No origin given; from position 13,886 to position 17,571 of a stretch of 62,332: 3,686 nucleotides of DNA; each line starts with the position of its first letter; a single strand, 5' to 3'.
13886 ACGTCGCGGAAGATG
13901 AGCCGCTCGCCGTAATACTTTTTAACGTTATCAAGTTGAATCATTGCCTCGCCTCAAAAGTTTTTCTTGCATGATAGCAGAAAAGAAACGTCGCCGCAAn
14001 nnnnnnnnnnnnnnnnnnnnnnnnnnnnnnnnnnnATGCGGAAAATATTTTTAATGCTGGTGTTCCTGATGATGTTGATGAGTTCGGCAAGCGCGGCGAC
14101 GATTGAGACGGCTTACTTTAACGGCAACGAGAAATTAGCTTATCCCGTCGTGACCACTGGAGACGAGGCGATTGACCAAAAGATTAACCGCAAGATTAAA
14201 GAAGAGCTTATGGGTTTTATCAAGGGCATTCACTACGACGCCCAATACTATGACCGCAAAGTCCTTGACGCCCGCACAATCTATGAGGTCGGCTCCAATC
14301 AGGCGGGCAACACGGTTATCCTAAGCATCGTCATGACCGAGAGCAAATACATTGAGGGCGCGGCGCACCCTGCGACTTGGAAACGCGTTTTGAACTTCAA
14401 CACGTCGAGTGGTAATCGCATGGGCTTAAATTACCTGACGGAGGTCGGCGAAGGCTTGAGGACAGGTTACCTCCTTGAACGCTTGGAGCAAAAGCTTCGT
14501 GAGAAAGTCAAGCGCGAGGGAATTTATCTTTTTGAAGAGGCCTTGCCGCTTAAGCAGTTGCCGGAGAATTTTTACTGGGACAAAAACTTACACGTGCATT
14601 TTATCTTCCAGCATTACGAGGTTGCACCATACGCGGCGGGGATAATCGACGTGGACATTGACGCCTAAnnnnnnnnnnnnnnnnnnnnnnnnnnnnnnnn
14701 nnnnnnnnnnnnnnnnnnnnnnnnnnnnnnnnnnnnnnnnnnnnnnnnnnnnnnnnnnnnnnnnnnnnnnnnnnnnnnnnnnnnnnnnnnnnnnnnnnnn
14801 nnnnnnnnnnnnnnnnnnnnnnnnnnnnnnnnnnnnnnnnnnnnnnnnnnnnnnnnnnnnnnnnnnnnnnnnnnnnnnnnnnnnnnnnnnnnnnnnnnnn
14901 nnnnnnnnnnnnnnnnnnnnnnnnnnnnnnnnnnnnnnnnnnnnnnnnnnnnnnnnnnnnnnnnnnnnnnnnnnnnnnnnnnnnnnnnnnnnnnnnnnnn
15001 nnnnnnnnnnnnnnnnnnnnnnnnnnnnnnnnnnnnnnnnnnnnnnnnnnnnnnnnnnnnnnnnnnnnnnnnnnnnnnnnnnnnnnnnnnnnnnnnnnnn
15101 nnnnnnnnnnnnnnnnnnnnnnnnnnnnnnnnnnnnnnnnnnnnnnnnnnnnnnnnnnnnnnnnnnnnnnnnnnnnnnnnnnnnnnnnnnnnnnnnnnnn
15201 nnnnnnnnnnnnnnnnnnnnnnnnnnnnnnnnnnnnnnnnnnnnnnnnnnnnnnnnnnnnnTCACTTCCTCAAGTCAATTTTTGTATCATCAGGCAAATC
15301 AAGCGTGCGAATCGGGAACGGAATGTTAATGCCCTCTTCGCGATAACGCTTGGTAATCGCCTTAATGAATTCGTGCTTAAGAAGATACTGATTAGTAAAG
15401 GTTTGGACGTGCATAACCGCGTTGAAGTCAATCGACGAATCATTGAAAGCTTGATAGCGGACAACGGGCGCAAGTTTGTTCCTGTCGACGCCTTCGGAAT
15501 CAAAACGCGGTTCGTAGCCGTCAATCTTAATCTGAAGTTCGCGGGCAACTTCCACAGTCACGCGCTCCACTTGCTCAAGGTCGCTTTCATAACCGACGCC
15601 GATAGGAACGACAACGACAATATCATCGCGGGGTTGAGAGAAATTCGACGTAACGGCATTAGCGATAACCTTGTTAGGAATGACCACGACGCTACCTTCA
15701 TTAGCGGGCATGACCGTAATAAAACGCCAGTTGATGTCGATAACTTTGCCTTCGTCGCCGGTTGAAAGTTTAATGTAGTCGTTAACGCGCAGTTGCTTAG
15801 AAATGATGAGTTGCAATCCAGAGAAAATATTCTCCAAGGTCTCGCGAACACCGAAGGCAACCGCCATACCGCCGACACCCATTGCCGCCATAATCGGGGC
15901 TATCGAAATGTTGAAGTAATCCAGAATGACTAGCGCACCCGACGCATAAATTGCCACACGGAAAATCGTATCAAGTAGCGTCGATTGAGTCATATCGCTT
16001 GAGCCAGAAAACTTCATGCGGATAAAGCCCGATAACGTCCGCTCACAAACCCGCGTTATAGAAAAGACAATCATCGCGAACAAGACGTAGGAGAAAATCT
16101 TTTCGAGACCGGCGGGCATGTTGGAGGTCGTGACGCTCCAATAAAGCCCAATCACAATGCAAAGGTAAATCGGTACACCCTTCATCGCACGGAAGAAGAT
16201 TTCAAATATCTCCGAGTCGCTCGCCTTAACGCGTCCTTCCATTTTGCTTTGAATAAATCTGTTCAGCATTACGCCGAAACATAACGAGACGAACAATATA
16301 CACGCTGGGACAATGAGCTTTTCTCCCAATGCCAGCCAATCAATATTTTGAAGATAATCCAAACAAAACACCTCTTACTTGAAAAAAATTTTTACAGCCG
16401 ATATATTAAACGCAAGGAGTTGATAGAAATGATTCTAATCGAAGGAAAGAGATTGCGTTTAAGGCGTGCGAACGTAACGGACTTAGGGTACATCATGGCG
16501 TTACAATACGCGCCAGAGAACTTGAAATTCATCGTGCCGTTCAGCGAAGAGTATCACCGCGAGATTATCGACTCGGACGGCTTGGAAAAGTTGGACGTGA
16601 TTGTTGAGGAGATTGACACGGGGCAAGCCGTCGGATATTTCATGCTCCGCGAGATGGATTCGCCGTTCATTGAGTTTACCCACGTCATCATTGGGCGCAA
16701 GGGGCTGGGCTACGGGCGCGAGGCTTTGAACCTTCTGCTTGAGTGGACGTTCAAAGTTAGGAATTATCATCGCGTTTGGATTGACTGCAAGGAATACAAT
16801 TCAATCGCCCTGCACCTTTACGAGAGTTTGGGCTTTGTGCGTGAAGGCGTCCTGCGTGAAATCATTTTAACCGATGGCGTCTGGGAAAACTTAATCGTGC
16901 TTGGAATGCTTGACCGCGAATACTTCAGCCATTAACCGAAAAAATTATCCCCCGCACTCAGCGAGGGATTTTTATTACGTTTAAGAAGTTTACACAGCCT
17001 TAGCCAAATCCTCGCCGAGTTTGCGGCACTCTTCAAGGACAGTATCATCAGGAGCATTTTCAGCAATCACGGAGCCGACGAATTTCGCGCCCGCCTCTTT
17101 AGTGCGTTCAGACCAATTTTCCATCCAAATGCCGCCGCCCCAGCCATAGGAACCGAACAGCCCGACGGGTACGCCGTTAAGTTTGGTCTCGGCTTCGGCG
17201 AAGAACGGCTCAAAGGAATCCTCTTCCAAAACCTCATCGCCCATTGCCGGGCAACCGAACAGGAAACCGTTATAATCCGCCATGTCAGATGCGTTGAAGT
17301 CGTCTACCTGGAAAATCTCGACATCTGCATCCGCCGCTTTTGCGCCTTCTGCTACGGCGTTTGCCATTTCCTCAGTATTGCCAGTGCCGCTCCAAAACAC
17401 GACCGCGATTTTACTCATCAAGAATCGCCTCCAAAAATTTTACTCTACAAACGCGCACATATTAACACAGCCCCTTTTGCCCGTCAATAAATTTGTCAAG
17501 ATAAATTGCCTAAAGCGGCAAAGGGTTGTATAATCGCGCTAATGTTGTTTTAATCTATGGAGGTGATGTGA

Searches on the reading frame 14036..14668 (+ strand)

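Call 67: search_protein_families(library=pfam, proteins=[window:14036-14668:+], max_evalue=0.00001)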
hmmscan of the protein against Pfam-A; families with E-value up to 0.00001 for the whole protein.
window:14036-14668:+ (210 aa): 2 families
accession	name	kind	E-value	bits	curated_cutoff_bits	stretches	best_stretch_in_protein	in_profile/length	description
PF11738.13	DUF3298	-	6.1e-09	37.1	24.1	1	150-208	14-81/84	Protein of unknown function (DUF3298)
PF13739.11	PdaC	-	5.3e-08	34.3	29.1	1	32-114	10-95/95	Deacetylase PdaC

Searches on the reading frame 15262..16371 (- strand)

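Call 67: search_protein_families(library=pfam, proteins=[window:15262-16371:-], max_evalue=0.00001)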
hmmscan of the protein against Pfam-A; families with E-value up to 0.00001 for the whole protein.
window:15262-16371:- (369 aa): 3 families
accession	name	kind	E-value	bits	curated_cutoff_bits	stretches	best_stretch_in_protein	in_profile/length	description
PF00924.24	MS_channel_2nd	-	1.8e-12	47.6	20.2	1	178-245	2-67/68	Mechanosensitive ion channel, beta-domain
PF21088.3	MS_channel_1st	-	2e-07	31.3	23.1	1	135-175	1-41/42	Mechanosensitive ion channel, transmembrane helices 2/3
PF21082.3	MS_channel_3rd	-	1.1e-06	29.4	21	1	253-350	1-88/88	Mechanosensitive ion channel MscS, C-terminal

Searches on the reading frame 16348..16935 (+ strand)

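Call 67: search_protein_families(library=pfam, proteins=[window:16348-16935:+], max_evalue=0.00001)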
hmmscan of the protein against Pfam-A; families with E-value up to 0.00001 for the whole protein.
window:16348-16935:+ (195 aa): 2 families
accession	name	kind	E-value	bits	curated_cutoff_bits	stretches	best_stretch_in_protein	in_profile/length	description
PF00583.31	Acetyltransf_1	-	4.1e-11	43.6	20.7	1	61-163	12-116/116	Acetyltransferase (GNAT) family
PF13302.13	Acetyltransf_3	-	8.7e-11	43.1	25.4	1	35-164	1-138/138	Acetyltransferase (GNAT) domain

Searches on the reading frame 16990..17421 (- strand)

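Call 67: search_protein_families(library=pfam, proteins=[window:16990-17421:-], max_evalue=0.00001)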
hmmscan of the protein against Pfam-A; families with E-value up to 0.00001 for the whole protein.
window:16990-17421:- (143 aa): 1 family
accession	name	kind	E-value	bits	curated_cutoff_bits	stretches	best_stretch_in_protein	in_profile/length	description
PF00258.30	Flavodoxin_1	-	2e-20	73.8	25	1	7-134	1-141/143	Flavodoxin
